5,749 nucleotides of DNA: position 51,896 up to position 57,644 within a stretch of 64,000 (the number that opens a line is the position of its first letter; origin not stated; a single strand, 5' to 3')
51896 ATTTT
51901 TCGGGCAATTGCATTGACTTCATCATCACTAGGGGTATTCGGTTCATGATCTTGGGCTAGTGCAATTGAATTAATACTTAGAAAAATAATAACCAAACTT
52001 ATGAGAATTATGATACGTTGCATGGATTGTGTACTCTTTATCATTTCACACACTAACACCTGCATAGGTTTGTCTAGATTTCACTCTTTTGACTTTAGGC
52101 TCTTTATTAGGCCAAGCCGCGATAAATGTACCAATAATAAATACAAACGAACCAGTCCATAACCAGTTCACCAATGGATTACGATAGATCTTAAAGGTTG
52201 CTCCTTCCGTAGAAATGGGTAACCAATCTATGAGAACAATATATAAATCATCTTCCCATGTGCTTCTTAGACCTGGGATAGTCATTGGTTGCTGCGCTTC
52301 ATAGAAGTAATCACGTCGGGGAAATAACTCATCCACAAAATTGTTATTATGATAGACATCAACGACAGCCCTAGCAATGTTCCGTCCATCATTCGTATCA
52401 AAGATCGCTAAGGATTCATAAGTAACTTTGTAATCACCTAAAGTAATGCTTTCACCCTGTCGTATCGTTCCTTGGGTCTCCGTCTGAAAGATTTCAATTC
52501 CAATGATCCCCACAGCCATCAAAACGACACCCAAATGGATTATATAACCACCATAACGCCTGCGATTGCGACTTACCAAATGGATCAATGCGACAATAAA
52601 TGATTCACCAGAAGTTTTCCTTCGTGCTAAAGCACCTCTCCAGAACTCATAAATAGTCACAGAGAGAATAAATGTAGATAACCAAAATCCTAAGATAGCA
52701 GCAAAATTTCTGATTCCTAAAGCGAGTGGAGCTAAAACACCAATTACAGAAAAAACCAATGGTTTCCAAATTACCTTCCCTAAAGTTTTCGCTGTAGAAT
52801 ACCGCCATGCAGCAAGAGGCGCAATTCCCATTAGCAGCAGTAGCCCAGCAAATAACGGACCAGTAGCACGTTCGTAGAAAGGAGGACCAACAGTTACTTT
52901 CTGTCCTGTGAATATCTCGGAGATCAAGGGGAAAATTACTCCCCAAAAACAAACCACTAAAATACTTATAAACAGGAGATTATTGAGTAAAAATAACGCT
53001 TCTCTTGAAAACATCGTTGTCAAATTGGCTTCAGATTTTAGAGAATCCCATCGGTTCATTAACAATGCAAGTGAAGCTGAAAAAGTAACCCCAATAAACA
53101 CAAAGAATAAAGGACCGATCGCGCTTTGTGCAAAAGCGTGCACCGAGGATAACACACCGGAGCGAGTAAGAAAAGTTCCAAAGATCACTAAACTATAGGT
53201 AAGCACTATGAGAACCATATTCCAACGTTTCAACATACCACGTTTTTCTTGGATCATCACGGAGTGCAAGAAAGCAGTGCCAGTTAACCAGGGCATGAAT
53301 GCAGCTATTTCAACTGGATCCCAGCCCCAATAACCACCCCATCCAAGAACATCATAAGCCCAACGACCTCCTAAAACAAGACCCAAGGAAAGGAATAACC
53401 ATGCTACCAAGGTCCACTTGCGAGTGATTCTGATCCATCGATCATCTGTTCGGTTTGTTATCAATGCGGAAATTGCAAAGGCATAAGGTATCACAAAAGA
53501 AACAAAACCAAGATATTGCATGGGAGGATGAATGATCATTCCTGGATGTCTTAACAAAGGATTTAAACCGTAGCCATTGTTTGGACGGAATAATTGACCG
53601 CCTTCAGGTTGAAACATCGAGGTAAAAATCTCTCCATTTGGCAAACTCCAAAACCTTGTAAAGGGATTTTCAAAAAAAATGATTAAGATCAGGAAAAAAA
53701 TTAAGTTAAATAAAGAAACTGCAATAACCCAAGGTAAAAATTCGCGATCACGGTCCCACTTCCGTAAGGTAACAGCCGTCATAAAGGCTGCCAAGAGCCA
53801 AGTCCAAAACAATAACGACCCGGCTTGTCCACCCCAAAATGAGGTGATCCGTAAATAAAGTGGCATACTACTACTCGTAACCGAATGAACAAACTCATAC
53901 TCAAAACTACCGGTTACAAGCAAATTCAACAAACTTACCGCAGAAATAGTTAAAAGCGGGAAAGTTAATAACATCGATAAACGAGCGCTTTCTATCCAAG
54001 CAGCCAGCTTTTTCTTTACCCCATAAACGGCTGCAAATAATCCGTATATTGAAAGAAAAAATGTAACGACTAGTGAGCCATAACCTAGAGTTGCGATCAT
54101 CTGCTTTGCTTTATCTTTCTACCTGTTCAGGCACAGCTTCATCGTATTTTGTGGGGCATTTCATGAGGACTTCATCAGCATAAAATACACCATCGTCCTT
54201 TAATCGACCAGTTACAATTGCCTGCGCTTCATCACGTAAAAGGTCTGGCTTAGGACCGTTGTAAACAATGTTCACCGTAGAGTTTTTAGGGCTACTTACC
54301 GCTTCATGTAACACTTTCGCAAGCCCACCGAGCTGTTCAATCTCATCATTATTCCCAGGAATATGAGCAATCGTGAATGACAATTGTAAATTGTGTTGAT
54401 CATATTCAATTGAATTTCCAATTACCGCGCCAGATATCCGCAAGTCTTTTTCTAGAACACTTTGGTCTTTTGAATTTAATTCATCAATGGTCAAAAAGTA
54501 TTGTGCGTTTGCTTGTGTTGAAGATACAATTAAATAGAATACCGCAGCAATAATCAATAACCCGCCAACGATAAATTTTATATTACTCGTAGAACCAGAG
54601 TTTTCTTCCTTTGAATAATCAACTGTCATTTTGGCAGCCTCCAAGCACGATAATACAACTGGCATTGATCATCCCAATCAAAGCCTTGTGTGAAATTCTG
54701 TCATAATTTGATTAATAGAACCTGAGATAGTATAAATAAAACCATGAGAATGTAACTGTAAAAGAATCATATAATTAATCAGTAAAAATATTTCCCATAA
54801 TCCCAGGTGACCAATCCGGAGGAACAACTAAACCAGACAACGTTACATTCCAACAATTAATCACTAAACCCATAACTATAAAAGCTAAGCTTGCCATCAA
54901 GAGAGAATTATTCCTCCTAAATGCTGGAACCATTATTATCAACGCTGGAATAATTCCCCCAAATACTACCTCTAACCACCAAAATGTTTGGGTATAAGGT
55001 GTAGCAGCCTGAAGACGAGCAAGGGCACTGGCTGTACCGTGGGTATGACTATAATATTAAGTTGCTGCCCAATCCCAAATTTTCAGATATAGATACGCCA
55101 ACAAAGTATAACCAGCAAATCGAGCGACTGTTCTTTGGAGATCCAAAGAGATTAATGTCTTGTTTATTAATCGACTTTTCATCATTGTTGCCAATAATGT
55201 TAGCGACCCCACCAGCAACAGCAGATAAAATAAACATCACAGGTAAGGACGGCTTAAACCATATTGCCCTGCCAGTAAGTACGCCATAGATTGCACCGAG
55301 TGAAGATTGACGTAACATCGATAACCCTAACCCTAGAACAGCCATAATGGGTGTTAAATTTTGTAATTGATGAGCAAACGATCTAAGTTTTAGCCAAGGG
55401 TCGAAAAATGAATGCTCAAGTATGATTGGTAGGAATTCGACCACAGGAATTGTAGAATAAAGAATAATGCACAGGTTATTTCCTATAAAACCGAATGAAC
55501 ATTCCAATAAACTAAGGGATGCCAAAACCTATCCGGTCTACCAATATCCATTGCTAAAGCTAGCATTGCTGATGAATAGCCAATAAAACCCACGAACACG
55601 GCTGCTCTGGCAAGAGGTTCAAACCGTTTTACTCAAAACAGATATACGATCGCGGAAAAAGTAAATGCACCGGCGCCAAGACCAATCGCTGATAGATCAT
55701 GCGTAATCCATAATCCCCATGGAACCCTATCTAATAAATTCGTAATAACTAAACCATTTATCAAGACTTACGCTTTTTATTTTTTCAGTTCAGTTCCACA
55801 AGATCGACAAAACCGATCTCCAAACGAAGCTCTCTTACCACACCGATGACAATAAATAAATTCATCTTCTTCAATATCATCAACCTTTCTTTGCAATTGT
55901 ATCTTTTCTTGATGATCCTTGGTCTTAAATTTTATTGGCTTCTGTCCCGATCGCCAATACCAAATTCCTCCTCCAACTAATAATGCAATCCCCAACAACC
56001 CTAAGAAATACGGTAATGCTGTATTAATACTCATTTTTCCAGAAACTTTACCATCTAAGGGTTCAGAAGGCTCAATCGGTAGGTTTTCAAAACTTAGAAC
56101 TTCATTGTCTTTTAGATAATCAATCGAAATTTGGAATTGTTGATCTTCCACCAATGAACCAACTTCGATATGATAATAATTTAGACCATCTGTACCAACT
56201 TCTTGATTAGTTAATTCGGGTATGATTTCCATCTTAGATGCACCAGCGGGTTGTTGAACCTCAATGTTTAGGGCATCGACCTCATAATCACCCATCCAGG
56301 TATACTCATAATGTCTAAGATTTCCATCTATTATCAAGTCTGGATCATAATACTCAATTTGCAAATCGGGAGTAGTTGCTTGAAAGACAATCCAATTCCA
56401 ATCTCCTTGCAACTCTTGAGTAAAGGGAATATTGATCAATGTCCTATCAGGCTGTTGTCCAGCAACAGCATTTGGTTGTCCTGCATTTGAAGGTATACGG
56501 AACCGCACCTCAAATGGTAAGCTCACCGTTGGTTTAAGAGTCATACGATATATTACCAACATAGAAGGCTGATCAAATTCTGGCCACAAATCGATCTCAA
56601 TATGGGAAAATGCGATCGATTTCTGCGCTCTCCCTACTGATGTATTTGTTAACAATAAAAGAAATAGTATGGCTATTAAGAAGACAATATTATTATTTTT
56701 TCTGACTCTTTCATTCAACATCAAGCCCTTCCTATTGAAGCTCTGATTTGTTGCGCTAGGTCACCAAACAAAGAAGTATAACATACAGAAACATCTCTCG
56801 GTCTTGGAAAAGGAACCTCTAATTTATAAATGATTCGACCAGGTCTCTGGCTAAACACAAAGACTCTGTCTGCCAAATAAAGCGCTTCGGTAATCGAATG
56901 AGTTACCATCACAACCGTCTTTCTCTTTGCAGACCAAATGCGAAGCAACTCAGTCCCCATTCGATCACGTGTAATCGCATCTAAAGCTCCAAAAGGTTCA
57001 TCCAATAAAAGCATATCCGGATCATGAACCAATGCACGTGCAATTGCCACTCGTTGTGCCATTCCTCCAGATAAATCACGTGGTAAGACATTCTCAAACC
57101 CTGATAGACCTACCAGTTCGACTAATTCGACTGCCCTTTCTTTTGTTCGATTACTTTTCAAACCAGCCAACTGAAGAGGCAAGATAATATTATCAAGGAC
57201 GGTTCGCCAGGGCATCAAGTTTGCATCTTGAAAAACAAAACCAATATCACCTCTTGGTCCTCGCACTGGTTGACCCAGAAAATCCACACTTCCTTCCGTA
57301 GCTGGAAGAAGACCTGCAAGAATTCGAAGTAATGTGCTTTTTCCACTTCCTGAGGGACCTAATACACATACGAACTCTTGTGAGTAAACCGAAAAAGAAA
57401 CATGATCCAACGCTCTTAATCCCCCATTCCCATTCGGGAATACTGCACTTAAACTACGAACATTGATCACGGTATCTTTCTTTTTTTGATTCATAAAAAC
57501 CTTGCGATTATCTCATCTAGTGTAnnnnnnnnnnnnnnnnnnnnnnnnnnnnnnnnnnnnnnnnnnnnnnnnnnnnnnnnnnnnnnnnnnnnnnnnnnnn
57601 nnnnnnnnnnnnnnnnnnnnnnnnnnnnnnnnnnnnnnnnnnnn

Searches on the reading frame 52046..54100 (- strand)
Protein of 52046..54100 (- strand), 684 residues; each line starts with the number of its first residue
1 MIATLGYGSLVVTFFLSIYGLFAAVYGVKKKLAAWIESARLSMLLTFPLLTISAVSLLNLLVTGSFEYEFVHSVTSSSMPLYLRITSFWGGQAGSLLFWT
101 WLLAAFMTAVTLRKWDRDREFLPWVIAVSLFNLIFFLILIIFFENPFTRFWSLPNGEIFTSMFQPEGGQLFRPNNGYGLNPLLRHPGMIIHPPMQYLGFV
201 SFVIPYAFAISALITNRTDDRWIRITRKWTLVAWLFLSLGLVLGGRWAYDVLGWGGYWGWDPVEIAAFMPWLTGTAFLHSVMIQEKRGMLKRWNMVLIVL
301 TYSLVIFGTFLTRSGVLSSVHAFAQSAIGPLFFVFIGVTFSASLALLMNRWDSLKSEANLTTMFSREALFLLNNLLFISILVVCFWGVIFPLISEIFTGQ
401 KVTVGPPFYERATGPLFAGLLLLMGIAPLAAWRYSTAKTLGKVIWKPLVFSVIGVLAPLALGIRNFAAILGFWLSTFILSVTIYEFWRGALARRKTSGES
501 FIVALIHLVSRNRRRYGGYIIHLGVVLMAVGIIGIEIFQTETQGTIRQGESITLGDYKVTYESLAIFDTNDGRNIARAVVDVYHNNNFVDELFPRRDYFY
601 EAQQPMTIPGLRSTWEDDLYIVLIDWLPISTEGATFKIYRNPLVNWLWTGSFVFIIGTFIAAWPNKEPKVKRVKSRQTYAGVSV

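Call 6: search_protein_families(library=pfam, proteins=[window:52046-54100:-])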
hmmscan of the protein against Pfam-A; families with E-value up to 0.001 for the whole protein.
window:52046-54100:- (684 aa): 2 families
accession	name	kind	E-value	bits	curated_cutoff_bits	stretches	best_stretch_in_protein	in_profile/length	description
PF16327.10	CcmF_C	-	5.9e-56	190.5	28.7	1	334-662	2-320/323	Cytochrome c-type biogenesis protein CcmF C-terminal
PF01578.25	Cytochrom_C_asm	-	7.4e-36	124.2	29.9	1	89-314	1-206/212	Cytochrome C assembly protein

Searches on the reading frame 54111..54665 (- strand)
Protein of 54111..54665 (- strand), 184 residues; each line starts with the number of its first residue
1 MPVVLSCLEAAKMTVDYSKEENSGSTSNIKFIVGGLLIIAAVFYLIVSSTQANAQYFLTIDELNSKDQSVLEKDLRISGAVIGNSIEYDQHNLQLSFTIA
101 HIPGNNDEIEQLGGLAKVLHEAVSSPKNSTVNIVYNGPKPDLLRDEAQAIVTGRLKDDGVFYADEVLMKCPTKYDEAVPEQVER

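Call 6: search_protein_families(library=pfam, proteins=[window:54111-54665:-])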
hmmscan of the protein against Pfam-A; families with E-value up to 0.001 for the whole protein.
window:54111-54665:- (184 aa): 1 family
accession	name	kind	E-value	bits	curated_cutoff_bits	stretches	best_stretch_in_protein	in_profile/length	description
PF03100.22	CcmE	-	8.2e-23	81.1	24.6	1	55-176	2-98/99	CcmE domain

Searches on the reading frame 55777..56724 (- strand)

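Call 6: search_protein_families(library=pfam, proteins=[window:55777-56724:-])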
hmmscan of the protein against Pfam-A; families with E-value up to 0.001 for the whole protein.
window:55777-56724:- (315 aa): 2 families
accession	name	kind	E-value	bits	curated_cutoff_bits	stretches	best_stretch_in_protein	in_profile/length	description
PF13248.11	Zn_ribbon_3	-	9.5e-06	25.4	27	1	289-313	2-26/26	zinc-ribbon domain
PF13240.11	Zn_Ribbon_1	-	0.00012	22.2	25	1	291-313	1-23/23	zinc-ribbon domain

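Call 7: search_protein_families(library=ncbifam, proteins=[window:55777-56724:-])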
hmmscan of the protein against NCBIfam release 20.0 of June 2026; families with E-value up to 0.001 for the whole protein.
window:55777-56724:- (315 aa): 0 families

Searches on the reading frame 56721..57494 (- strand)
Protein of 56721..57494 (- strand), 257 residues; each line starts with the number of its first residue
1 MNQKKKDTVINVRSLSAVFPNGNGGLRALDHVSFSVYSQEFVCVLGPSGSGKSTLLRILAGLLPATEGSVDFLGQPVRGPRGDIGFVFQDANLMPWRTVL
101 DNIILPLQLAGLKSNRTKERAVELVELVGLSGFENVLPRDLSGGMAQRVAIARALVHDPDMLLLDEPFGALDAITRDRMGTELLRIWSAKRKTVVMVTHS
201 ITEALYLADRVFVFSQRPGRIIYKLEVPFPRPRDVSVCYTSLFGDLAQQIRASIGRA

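Call 6: search_protein_families(library=pfam, proteins=[window:56721-57494:-])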
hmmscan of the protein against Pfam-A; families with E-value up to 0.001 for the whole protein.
window:56721-57494:- (257 aa): 6 families
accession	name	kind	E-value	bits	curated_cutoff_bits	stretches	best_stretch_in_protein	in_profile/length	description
PF00005.33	ABC_tran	-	8.8e-34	117.5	25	1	29-168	1-136/137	ABC transporter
PF13304.12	AAA_21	-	6.7e-08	33.4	27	1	41-74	1-37/304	AAA domain, putative AbiEii toxin, Type IV TA system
PF20703.3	nSTAND1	-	7.8e-06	26.2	27.1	1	31-67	25-59/379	Novel STAND NTPase 1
PF13401.12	AAA_22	-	0.00016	22.5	27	1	38-119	4-69/130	AAA domain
PF13555.12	AAA_29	-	0.00074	19.7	27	0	34-64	17-48/61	P-loop containing region of AAA domain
PF13191.12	AAA_16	-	0.00075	20.5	32.6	1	39-74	24-58/167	AAA ATPase domain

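Call 7: search_protein_families(library=ncbifam, proteins=[window:56721-57494:-])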
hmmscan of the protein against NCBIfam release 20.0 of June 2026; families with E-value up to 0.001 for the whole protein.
window:56721-57494:- (257 aa): 188 families (the best 25 are shown)
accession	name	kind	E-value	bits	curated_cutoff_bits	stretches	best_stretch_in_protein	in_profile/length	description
NF008421.0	PRK11248.1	equivalog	7.3e-68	228.8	357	1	24-231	12-219/255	taurine ABC transporter ATP-binding subunit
NF040729.1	ABC_ATP_SaoA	equivalog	2.6e-64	217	360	1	10-240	2-233/248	ABC transporter ATP-binding protein SaoA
TIGR01184.1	ntrCD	subfamily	2.6e-60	203.8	291.8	1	29-235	1-210/230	nitrate ABC transporter ATP-binding protein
TIGR03265.1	PhnT2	equivalog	4e-55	187.5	457.7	1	25-216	16-210/353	putative 2-aminoethylphosphonate ABC transporter ATP-binding protein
TIGR01186.1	proV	subfamily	1.2e-53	182.5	326.6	1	24-215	4-204/363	betaine/proline/choline family ABC transporter ATP-binding protein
NF008420.0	PRK11247.1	equivalog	3.6e-53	180.4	395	1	27-235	26-226/257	aliphatic sulfonates ABC transporter ATP-binding protein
TIGR00968.1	3a0106s01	subfamily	9.4e-51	172.6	342.75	1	24-216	11-206/237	sulfate ABC transporter ATP-binding protein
NF040933.2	ABC_arch_GlcV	equivalog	4.3e-49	167.3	450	1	10-237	3-238/357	glucose ABC transporter ATP-binding protein GlcV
NF040840.2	tungstate_WtpC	equivalog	2.4e-47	161.9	440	1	29-222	16-210/347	tungstate ABC transporter ATP-binding protein WtpC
NF043075.1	MMSYN1_0197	equivalog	8.4e-47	159.7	550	1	25-216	14-208/341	spermidine/putrescine ABC transporter ATP-binding protein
TIGR03415.1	ABC_choXWV_ATP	equivalog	4.6e-46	157.5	483.75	1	28-222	39-244/382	choline ABC transporter ATP-binding protein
TIGR01187.1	potA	subfamily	7.3e-46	156.7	355.6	1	44-216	1-176/325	polyamine ABC transporter ATP-binding protein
NF008653.0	PRK11650.1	subfamily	2e-44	152.1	432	1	17-216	8-210/357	sn-glycerol-3-phosphate ABC transporter ATP-binding protein UgpC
NF006987.0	PRK09452.1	equivalog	2e-44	151.8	482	1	2-216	10-223/378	spermidine/putrescine ABC transporter ATP-binding protein PotA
TIGR02673.1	FtsE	equivalog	1.6e-43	148.9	264.85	1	21-201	10-197/214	cell division ATP-binding protein FtsE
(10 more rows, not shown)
